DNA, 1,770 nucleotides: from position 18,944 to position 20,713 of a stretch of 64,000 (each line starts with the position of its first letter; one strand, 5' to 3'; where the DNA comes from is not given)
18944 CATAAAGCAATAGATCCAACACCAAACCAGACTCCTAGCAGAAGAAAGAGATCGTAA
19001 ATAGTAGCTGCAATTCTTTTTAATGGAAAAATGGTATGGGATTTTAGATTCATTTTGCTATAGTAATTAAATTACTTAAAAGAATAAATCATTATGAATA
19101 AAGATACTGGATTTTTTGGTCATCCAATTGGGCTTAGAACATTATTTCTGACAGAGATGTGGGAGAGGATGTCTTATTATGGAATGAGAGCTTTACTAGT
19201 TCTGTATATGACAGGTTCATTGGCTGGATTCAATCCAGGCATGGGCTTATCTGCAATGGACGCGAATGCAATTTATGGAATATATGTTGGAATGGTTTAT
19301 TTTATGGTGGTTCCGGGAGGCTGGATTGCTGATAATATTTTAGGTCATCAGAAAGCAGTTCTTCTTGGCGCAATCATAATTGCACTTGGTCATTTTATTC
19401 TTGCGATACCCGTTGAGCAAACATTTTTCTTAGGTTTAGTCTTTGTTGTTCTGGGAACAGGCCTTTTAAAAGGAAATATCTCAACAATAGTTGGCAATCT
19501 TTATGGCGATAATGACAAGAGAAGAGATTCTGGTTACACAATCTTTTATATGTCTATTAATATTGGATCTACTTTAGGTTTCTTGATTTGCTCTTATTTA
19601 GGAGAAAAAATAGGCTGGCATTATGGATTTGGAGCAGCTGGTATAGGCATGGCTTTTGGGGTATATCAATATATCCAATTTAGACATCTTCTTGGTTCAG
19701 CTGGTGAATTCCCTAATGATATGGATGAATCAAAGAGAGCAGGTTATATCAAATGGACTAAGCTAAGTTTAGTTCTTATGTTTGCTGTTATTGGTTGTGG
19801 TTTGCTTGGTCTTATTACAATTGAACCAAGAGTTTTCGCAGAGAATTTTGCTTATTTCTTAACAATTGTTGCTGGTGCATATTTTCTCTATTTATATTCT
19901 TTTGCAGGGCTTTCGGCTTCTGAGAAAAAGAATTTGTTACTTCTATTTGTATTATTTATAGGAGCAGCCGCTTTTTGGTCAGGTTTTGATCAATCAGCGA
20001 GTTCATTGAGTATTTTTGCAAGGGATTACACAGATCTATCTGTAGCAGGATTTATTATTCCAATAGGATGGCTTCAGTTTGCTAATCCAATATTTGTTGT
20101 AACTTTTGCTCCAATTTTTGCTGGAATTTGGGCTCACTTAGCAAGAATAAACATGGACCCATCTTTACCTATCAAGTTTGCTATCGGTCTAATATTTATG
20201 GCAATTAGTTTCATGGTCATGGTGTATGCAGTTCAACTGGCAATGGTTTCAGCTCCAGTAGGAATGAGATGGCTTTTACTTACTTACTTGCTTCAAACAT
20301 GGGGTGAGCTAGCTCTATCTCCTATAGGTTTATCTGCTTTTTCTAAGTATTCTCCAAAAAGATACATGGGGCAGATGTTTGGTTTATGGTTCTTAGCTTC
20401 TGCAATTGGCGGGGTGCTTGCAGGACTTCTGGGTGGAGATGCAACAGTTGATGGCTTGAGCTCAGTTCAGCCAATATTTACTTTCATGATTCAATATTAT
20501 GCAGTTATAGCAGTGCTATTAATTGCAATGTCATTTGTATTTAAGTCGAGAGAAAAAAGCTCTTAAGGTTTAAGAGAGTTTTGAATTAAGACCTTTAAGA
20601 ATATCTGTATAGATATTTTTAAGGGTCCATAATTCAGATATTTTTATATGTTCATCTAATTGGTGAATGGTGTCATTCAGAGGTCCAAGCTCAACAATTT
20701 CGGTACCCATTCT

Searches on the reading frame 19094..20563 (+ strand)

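Call 41: search_protein_families(library=pfam, proteins=[window:19094-20563:+], max_evalue=0.00001)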
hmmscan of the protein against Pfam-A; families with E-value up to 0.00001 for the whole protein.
window:19094-20563:+ (490 aa): 2 families
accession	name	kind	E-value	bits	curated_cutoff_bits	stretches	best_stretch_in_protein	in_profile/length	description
PF00854.27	PTR2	-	6.8e-58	196.9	27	1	87-445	2-374/392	POT family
PF07690.21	MFS_1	-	6.1e-15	55.4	33.4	1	35-295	19-287/347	Major Facilitator Superfamily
